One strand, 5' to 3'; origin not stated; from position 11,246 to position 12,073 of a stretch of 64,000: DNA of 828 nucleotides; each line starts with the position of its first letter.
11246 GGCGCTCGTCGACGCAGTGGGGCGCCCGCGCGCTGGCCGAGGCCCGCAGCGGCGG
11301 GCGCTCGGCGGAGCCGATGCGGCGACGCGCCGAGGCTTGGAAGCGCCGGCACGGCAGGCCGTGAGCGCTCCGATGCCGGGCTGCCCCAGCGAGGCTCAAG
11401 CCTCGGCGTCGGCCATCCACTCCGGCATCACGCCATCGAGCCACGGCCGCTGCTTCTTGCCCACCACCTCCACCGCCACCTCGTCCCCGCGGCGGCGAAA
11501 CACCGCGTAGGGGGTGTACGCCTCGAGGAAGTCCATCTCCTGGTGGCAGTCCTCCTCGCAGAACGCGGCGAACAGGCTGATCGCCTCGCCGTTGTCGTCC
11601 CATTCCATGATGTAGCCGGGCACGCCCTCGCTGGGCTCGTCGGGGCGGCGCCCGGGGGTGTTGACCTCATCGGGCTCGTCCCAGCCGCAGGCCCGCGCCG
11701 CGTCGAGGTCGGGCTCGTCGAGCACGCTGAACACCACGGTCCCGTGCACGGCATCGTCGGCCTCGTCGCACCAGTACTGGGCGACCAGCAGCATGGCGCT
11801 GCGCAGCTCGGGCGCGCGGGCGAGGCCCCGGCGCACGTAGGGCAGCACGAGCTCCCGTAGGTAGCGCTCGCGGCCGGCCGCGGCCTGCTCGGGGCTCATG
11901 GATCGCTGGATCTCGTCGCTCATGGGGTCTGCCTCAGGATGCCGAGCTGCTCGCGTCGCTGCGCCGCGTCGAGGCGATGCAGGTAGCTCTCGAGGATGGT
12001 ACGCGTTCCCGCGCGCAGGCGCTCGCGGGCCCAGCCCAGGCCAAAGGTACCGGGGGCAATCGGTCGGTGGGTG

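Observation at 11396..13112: Two paralogous ~175-aa unknown proteins bracketing a short TIM-barrel gene, chained by start/stop overlaps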

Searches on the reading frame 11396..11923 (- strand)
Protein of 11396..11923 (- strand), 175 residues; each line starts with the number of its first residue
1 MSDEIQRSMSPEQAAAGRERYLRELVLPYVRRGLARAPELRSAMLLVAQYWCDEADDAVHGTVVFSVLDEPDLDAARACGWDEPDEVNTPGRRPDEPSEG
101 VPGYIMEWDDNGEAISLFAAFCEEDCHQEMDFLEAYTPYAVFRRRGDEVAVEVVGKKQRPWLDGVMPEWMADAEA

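Call 5: search_protein_families(library=pfam, proteins=[window:11396-11923:-], max_evalue=1)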
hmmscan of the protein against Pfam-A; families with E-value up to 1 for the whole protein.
window:11396-11923:- (175 aa): 1 family
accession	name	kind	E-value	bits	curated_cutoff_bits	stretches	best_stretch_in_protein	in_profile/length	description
PF18743.7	AHJR-like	-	0.29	11.1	26.1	1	131-156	38-63/123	REase_AHJR-like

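Call 6: search_protein_families(library=ncbifam, proteins=[window:11396-11923:-], max_evalue=1)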
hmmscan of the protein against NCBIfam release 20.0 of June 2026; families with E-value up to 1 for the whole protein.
window:11396-11923:- (175 aa): 0 families

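Call 7: find_homologous_proteins(query=window:11396-11923:-)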
Query window:11396-11923:- (175 aa): 112 proteins with E <= 0.001 among 464 candidates.
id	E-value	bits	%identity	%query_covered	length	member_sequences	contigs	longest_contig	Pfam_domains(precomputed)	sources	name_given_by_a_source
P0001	5.6e-114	396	99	100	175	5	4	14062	-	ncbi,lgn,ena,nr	ncbi:MAG: hypothetical protein KC501_15535 [Myxococcales bacterium]|nr:hypothetical protein [Myxococ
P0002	2.4e-64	234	64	96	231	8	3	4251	-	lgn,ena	-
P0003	1.7e-55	206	56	94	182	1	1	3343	-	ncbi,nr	ncbi:MAG: hypothetical protein KDK70_29875 [Myxococcales bacterium]|nr:hypothetical protein [Myxococ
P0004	1.7e-47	179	56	97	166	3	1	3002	-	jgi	jgi:hypothetical protein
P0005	2.3e-47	179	57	97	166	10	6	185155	-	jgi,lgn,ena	jgi:hypothetical protein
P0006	4.6e-46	175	54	92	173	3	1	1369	-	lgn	-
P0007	6.4e-45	171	54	93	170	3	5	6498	-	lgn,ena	-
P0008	6.9e-45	171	52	95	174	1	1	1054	-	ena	-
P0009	1.2e-44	170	47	96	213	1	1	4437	-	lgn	-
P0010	6.7e-44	168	46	91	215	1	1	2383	-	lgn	-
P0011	1.6e-43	167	53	91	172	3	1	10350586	-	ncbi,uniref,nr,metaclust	ncbi:hypothetical protein MYSTI_02524 [Myxococcus stipitatus DSM 14675]|uniref:Uncharacterized prote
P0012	1.9e-43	166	51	94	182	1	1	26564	-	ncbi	-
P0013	6.2e-43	165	54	93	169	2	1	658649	-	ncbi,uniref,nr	ncbi:hypothetical protein KRR26_00465 [Corallococcus sp. M34]|uniref:hypothetical protein n=1 Tax=Ci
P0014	6.6e-43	164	49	95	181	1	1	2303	-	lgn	-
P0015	7.2e-43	164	44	93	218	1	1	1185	-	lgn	-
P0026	3.9e-41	159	42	93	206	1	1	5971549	-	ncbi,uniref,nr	ncbi:hypothetical protein C7S18_19765 [Ahniella affigens]|uniref:Uncharacterized protein n=1 Tax=Ahn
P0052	4.9e-37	145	44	97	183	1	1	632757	-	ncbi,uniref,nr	ncbi:hypothetical protein [Pleionea sp. CnH1-48]|uniref:hypothetical protein n=1 Tax=Pleionea sp. Cn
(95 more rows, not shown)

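Call 9: find_encoding_contigs(protein=P0011, flank=6000, max_places=3)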
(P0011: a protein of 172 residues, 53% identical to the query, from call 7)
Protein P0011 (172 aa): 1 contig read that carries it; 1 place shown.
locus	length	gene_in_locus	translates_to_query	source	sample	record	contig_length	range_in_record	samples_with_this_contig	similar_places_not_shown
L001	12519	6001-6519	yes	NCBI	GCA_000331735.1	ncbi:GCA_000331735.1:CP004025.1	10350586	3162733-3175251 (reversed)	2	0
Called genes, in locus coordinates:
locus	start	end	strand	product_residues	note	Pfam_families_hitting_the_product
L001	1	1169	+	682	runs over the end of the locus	PF05170:AsmA, PF05359:DUF748, PF13116:YhdP, PF05170:AsmA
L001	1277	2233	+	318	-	-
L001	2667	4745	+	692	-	PF03030:H_PPase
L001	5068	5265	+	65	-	-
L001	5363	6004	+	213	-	-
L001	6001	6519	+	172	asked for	-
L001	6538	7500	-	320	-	PF09414:RNA_ligase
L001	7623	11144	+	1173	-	PF13750:Big_3_3 (faint), PF17957:Big_7, PF19077:Big_13 (weak)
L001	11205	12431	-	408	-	PF05139:Erythro_esteras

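Call 10: find_encoding_contigs(protein=P0026, flank=6000, max_places=3)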
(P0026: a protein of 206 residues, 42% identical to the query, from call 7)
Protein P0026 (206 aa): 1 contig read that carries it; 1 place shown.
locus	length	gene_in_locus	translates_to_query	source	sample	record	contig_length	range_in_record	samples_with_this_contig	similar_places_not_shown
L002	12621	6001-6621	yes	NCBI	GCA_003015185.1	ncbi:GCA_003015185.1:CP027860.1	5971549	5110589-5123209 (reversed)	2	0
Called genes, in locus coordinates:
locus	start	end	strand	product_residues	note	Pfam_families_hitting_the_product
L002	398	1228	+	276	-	PF12833:HTH_18, PF00165:HTH_AraC (weak)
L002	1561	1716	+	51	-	-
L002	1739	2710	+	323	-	PF00561:Abhydrolase_1, PF12697:Abhydrolase_6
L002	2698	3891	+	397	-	PF14224:DUF4331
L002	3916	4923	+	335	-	PF14559:TPR_19 (faint)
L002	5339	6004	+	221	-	-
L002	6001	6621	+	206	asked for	-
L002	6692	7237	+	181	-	-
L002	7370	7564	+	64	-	-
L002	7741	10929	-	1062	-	PF00873:ACR_tran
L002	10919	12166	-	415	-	PF25971:CzcB_N, PF25917:BSH_RND (faint), PF25973:BSH_CzcB, PF25984:BSH_YknX (faint), PF25954:Beta-barrel_RND_2 (weak), PF25967:RND-MFP_C (weak), PF25975:CzcB_C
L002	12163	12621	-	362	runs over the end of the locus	PF02321:OEP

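Call 19: search_solved_structures(query=A2, max_evalue=10, show_alignments=2)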
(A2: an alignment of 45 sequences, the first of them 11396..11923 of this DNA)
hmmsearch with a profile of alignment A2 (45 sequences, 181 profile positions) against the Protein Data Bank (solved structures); distinct sequences matched with E-value up to 10: 1.
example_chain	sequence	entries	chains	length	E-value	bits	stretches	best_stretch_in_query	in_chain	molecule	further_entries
7xrg_A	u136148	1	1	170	1.1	12.5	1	81-169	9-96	Ferritin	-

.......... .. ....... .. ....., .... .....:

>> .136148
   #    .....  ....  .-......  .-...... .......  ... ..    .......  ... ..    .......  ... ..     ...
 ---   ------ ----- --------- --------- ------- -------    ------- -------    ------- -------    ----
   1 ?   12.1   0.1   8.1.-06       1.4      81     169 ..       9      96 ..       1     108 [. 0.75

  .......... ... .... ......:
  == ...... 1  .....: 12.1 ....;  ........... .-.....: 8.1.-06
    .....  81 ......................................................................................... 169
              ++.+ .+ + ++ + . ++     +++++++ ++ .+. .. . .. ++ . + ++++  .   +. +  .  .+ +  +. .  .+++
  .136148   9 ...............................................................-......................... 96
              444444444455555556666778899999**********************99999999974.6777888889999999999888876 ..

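Call 31: predict_structure(alignment_id=A2)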
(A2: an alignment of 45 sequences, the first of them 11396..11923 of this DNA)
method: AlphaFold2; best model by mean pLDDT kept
length: 175 residues; sequences in the alignment: 45
mean_pLDDT: 92.3   pTM: 0.89
mean pLDDT of the five models: 92.3, 92.3, 92.1, 91.0, 88.9
residues with pLDDT >= 90: 134; 70-90: 36; 50-70: 4; < 50: 1
segments of 3 or more residues with pLDDT < 50: none
pLDDT, mean of each block of 10 residues (from residue 1): 81 97 96 96 97 78 98 96 94 87 84 95 94 97 97 98 91 78
secondary structure, 60 per line:
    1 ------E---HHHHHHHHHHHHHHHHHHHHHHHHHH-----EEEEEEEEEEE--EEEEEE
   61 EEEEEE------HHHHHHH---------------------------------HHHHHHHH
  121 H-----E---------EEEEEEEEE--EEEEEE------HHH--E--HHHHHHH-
elements in order: H11-36 E42-52 E55-66 H73-79 H113-121 E137-145 E148-153 H168-174

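Call 42: find_related_loci(query=A2, collection=metagenome_contigs, flank=5000)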
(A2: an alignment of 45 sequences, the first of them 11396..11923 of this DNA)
Query A2 (175 aa) in metagenome_contigs; peptide patterns used: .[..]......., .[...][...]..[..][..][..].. (x = any residue, [..] = any of these).
584 stretches matched a pattern; 64 encode a relative of the query (tblastn E <= 1e-3); 64 distinct loci.
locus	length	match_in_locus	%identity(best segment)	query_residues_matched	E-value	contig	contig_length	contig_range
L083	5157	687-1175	54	10-170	3e-46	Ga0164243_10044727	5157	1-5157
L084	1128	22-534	47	6-175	2e-44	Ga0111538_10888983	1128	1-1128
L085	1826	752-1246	49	4-174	7e-43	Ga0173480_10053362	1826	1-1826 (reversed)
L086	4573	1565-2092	45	4-169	4e-42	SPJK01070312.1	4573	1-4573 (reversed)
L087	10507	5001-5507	41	12-174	2e-39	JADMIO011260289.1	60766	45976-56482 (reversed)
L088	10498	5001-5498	45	21-175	4e-36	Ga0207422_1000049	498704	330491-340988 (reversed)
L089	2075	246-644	52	47-168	1e-33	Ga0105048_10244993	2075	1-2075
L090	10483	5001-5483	38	14-174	7e-33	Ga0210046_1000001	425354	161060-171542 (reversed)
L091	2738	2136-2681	42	1-172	4e-32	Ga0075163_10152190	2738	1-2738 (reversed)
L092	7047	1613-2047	46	18-164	1e-30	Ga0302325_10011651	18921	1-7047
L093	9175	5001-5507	43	3-172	1e-29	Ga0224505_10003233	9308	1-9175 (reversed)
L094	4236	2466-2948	42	9-169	1e-29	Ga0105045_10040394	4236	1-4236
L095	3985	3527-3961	47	15-164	3e-29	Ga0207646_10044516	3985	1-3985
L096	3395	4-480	43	13-169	4e-29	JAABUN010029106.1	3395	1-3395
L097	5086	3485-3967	42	8-165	5e-29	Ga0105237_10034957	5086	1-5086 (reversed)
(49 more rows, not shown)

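Call 45: search_protein_families(library=padloc, proteins=[window:11396-11923:-], max_evalue=1)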
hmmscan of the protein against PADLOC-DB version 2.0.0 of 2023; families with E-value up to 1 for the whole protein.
window:11396-11923:- (175 aa): 0 families

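Call 46: search_protein_families(library=phrogs, proteins=[window:11396-11923:-], max_evalue=1)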
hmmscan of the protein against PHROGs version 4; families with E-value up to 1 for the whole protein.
window:11396-11923:- (175 aa): 2 families
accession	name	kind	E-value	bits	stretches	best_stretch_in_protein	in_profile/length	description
phrog_1364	-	unknown function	0.24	12.7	1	103-128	41-66/123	-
phrog_37360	-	unknown function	0.24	12.6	0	133-152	1-20/40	-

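Call 59: search_protein_representatives(alignment_id=A2)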
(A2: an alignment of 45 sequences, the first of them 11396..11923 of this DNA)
Query: 45 sequences, 181 profile positions. Proteins with E-value up to 0.001 (for the whole library): 486; up to 1e-10: 432; up to 1e-30: 172. The best 150 are listed.
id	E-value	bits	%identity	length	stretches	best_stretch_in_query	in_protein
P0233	3.5e-107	372.6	-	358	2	4-174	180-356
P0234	1.0e-103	361.3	-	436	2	4-176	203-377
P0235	9.7e-97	338.5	-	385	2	5-176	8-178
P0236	2.0e-79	282.1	-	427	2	4-173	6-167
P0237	2.7e-73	262.2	-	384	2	5-174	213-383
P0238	1.4e-66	240.2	-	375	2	7-172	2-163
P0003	2.8e-65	236.0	-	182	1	7-174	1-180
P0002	6.1e-65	234.9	-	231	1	4-172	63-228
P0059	1.3e-63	230.6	-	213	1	2-170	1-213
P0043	2.9e-63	229.4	-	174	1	3-175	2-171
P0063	1.2e-60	221.0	-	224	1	4-177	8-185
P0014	3.9e-60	219.3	-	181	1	3-173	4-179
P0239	7.5e-58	211.8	-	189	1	4-176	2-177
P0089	1.5e-57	210.9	-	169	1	1-173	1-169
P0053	2.4e-57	210.2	-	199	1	4-178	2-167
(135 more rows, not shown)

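Call 73: list_cluster_members(proteins=[window:11399-11923:-, window:11923-12594:-, P0002])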
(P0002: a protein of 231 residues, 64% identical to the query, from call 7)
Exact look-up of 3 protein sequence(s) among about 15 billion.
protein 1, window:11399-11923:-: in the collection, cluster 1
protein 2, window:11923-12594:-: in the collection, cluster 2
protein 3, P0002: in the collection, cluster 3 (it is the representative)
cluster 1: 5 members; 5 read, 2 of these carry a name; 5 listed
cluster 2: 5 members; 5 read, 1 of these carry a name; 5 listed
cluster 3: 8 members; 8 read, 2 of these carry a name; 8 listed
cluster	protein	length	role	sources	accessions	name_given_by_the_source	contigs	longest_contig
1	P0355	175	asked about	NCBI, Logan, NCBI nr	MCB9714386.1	MAG: hypothetical protein H6712_11040 [Myxococcales bacterium] | hypothetical protein [Myxococcales bacterium]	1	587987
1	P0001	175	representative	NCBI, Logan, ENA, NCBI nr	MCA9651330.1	MAG: hypothetical protein KC501_15535 [Myxococcales bacterium] | hypothetical protein [Myxococcales bacterium]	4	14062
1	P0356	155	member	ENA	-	-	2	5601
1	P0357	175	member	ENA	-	-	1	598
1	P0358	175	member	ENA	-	-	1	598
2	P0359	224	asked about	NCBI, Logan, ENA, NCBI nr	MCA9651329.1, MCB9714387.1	MAG: hypothetical protein H6712_11045 [Myxococcales bacterium] | hypothetical protein [Myxococcales bacterium]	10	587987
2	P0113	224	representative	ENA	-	-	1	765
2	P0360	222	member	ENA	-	-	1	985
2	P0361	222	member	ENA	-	-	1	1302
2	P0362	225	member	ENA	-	-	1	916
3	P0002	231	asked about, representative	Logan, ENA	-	-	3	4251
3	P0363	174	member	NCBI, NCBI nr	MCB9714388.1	MAG: hypothetical protein H6712_11050 [Myxococcales bacterium] | hypothetical protein [Myxococcales bacterium]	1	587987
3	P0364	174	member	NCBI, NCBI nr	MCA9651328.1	MAG: hypothetical protein KC501_15525 [Myxococcales bacterium] | hypothetical protein [Myxococcales bacterium]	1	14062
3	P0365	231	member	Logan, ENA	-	-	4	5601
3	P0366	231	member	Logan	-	-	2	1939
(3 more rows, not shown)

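Call 76: search_dna_similar(query=window:11396-11923:-, collection=plasmids, mode=protein, max_evalue=0.001, max_rows=15)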
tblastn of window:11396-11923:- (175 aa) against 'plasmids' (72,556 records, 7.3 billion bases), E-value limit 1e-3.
No match.

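Call 78: find_related_loci(query=A2, collection=viral_contigs, flank=5000)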
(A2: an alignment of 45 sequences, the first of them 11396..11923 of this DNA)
Query A2 (175 aa) in viral_contigs; peptide patterns used: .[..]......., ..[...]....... (x = any residue, [..] = any of these).
17 stretches matched a pattern; 1 encode a relative of the query (tblastn E <= 1e-3); 1 distinct loci.
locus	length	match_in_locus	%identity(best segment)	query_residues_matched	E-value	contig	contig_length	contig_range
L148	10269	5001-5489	36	5-159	8e-20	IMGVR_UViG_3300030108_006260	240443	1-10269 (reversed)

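Call 89: find_encoding_contigs(protein=P0052, flank=8000, max_places=1)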
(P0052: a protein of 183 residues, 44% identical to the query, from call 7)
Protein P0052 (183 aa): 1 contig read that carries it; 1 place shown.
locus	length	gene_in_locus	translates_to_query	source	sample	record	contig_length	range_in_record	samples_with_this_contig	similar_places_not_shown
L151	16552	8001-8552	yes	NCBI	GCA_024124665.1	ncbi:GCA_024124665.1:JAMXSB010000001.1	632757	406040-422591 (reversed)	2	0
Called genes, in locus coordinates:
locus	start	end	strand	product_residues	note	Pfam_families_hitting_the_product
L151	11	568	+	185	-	-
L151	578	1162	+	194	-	PF04542:Sigma70_r2, PF08281:Sigma70_r4_2, PF04545:Sigma70_r4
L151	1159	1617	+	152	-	-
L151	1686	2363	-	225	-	-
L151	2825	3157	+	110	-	PF08845:SymE_toxin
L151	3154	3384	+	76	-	-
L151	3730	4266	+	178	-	PF09832:DUF2059 (weak)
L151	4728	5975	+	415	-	PF17820:PDZ_6 (weak)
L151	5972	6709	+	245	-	PF00226:DnaJ, PF27158:DjlB_C_2nd (weak)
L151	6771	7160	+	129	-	-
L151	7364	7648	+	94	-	-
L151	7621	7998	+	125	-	-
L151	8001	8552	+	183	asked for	-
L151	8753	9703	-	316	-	-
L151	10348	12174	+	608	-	PF00082:Peptidase_S8, PF00801:PKD, PF18911:PKD_4, PF22352:K319L-like_PKD (weak), PF04151:PPC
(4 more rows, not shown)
